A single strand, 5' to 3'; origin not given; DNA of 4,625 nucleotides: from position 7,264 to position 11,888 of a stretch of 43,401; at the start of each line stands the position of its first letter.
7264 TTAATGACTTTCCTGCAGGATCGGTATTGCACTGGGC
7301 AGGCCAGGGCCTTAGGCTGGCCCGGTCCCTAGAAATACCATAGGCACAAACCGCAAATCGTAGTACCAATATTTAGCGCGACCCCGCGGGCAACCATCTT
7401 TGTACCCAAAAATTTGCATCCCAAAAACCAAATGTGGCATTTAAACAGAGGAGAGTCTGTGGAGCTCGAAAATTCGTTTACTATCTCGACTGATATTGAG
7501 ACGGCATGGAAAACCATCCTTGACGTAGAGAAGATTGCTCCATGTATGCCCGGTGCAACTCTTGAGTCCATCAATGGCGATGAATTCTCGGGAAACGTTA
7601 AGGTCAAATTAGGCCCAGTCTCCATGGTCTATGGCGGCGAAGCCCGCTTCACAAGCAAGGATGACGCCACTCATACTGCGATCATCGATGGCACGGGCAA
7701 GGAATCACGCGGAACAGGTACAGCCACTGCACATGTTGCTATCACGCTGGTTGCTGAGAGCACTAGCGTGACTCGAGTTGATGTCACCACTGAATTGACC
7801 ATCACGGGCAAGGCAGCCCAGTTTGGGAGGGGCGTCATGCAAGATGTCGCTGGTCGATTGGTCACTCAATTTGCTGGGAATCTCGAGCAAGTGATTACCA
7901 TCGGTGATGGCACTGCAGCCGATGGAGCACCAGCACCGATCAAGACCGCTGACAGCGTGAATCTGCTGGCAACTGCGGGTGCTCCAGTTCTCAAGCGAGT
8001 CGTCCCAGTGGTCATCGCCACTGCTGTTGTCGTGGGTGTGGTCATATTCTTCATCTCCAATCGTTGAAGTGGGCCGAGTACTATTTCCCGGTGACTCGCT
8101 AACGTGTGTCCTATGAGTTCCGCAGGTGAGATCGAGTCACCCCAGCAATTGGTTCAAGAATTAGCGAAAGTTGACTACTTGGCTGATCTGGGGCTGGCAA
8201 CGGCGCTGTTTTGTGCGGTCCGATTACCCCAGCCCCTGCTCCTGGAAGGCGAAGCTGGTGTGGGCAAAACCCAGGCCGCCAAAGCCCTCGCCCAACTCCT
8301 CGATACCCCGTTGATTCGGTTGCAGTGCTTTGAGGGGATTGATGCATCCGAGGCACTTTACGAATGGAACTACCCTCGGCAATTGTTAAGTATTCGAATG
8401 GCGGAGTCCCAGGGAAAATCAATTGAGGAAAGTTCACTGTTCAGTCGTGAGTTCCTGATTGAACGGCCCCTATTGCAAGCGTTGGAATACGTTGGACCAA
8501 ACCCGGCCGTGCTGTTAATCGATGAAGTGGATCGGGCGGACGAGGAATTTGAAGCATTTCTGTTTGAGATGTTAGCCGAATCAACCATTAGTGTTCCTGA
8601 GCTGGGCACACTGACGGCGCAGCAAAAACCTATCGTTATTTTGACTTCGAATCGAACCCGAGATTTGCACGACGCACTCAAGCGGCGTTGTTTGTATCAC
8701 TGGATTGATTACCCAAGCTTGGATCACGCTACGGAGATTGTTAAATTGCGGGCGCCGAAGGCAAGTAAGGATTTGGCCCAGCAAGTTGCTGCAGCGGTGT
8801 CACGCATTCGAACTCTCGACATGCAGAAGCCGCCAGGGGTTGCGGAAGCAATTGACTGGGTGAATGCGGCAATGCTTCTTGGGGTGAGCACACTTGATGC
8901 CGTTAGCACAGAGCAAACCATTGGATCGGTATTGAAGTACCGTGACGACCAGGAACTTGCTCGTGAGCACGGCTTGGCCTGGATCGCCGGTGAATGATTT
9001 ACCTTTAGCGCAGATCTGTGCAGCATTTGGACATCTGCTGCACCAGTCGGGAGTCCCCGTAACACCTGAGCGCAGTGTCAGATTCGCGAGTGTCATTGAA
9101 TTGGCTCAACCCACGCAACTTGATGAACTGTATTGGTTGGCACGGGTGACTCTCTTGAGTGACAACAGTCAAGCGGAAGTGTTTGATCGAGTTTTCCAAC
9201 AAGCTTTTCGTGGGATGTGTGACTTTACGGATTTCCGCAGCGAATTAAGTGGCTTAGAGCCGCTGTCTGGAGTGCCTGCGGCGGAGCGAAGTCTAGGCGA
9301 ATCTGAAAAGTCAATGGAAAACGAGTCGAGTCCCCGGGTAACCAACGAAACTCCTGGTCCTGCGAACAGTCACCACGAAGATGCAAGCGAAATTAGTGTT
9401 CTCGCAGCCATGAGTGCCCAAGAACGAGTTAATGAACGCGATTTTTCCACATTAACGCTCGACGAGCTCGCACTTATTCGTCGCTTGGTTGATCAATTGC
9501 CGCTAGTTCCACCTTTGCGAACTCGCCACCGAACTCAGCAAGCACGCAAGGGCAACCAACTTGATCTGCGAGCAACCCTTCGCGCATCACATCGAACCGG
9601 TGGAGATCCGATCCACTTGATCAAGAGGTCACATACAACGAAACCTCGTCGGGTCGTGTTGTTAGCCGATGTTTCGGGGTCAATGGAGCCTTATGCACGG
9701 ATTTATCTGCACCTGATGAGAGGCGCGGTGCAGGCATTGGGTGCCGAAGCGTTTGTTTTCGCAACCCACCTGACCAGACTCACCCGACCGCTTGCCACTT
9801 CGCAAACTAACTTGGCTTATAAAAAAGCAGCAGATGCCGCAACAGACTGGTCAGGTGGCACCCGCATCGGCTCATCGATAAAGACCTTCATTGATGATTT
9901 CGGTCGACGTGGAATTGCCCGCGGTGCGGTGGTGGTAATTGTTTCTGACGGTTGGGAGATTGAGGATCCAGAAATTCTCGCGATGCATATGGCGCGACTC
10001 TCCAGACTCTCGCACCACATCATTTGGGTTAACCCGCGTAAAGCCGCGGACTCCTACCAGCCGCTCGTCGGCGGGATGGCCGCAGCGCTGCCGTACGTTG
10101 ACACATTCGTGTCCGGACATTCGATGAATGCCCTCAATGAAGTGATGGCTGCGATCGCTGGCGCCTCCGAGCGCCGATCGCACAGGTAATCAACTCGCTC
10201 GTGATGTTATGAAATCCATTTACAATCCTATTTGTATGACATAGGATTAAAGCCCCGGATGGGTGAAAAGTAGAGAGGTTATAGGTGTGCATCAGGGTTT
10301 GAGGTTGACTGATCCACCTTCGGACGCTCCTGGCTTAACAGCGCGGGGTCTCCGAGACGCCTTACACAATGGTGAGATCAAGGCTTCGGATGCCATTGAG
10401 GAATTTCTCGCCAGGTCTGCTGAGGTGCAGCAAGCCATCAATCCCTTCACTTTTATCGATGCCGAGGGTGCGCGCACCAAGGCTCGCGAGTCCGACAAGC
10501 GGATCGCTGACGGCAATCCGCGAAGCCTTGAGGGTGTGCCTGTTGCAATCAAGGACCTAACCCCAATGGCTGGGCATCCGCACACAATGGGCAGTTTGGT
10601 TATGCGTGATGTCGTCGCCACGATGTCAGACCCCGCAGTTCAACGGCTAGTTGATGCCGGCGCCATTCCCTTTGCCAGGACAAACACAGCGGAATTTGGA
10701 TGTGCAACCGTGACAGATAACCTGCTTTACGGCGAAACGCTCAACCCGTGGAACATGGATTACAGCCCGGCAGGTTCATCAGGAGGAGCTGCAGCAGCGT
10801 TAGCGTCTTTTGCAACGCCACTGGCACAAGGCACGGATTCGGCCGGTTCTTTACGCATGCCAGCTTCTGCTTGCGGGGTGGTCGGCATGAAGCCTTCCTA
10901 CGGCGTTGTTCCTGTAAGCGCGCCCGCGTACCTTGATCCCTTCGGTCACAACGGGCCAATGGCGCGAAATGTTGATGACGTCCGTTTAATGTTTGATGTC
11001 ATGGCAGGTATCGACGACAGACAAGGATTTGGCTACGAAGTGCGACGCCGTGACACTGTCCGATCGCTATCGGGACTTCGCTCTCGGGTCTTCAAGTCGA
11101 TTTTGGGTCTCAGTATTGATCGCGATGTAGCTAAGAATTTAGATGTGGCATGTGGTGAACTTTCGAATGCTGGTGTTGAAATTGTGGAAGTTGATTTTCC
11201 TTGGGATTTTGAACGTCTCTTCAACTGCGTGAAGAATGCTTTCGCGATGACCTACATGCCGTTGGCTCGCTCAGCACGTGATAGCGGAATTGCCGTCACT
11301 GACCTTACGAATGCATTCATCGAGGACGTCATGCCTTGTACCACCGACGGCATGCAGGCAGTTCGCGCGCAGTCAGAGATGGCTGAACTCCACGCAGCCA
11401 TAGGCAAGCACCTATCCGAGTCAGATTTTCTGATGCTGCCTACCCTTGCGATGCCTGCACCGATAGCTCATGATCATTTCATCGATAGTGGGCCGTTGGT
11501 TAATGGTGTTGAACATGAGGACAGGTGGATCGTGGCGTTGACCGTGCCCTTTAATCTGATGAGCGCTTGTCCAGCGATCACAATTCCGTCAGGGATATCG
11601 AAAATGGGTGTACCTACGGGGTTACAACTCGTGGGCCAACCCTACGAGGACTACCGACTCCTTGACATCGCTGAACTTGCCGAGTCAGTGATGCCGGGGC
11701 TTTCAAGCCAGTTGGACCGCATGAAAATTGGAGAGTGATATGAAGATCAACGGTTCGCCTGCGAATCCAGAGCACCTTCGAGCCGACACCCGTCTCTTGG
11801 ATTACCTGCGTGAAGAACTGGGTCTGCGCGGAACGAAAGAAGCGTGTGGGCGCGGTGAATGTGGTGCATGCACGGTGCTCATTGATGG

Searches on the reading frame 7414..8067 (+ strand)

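Call 59: search_protein_families(library=pfam, proteins=[window:7414-8067:+], max_evalue=0.001)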
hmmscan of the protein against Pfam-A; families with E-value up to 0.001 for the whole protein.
window:7414-8067:+ (217 aa): 1 family
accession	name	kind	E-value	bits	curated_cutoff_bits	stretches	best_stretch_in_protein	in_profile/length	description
PF06240.19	COXG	-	6e-18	65.4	22.2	1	21-161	2-139/140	Carbon monoxide dehydrogenase subunit G (CoxG)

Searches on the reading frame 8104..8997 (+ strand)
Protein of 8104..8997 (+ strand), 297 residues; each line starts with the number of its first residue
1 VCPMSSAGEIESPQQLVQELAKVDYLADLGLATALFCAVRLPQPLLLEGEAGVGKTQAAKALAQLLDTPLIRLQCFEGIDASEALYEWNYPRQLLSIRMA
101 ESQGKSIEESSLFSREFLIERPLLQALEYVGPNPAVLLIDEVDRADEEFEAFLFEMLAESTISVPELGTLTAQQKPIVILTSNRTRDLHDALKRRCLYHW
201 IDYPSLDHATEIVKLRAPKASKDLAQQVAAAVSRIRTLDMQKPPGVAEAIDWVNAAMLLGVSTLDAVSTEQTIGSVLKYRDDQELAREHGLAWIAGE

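Call 59: search_protein_families(library=pfam, proteins=[window:8104-8997:+], max_evalue=0.001)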
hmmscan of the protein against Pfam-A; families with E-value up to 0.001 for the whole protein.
window:8104-8997:+ (297 aa): 6 families
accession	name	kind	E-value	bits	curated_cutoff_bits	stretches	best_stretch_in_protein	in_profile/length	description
PF07728.20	AAA_5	-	1.8e-12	47.9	22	1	44-196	1-139/139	AAA domain (dynein-related subfamily)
PF00004.35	AAA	-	1.3e-10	42.2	21.2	1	45-196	1-123/131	ATPase family associated with various cellular activities (AAA)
PF07726.17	AAA_3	-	4.8e-07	30.2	27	0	45-75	2-32/131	ATPase family associated with various cellular activities (AAA)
PF13191.12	AAA_16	-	6.4e-07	30.5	32.6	1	33-160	13-159/167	AAA ATPase domain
PF07724.20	AAA_2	-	1.2e-06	29.1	27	1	46-190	7-131/166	AAA domain (Cdc48 subfamily)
PF13401.12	AAA_22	-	3.1e-06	28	27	1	43-158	6-109/130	AAA domain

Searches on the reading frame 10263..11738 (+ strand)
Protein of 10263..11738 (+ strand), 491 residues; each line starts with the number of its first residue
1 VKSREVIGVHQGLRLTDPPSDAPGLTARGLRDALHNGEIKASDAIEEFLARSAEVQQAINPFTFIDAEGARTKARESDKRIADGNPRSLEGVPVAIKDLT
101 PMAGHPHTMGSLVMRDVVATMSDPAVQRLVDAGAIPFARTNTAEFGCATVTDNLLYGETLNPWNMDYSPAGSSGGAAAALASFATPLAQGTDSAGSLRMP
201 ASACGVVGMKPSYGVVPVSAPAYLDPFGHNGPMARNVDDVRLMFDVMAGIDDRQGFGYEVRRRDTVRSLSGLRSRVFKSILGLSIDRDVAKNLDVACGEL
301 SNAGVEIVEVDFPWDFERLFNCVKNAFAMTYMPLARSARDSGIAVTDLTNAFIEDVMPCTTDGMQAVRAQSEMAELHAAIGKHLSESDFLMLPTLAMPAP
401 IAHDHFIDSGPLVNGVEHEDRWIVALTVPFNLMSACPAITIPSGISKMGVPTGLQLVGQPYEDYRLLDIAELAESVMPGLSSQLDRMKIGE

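Call 58: search_protein_families(library=ncbifam, proteins=[window:10263-11738:+], max_evalue=0.00001)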
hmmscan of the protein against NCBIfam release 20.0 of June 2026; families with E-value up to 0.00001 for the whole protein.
window:10263-11738:+ (491 aa): 26 families (the best 25 are shown)
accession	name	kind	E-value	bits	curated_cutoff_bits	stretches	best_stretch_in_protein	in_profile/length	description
NF004815.0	PRK06169.1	equivalog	8.6e-88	294.9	506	1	20-481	5-463/471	amidase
NF005687.0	PRK07487.1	subfamily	4.8e-73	246.6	428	1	25-475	8-454/468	amidase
NF005450.0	PRK07042.1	equivalog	5.3e-71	239.5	458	1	25-479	7-454/464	amidase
NF004816.0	PRK06170.1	equivalog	4.1e-68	230.2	503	1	27-480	14-485/493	amidase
NF005686.0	PRK07486.1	subfamily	6.8e-68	229.5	465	1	25-474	14-470/486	amidase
NF005688.0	PRK07488.1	equivalog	3.5e-64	217.4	532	1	24-479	10-468/474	indoleacetamide hydrolase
TIGR00132.1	gatA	equivalog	7.1e-63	213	481.1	2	31-313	2-287/466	Asp-tRNA(Asn)/Glu-tRNA(Gln) amidotransferase subunit GatA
NF004717.0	PRK06061.1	equivalog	3.2e-58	197.6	498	1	23-476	17-466/483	amidase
NF006631.0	PRK09201.1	equivalog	4.5e-56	190.5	461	1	25-474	7-452/466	AtzE family amidohydrolase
TIGR02715.1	amido_AtzE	subfamily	3.4e-55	187.8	425.75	1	31-472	6-443/452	AtzE family amidohydrolase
NF009119.0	PRK12470.1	equivalog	6e-53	180.5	498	1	34-478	18-453/462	amidase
NF005460.0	PRK07056.1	subfamily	3.1e-50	171.5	447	1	29-477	12-453/457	amidase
NF005565.0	PRK07235.1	subfamily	2.5e-49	168.3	545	2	34-315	33-321/506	amidase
NF005899.0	PRK07869.1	equivalog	3.9e-49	167.7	418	1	26-475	16-460/471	amidase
NF004766.0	PRK06102.1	equivalog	1.7e-48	165.9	559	1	29-477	12-451/455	amidase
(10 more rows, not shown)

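Call 59: search_protein_families(library=pfam, proteins=[window:10263-11738:+], max_evalue=0.001)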
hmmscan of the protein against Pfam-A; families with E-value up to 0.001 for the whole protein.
window:10263-11738:+ (491 aa): 1 family
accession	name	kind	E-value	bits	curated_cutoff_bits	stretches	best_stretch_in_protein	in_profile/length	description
PF01425.27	Amidase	-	3.4e-80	270.7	27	1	43-467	1-445/445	Amidase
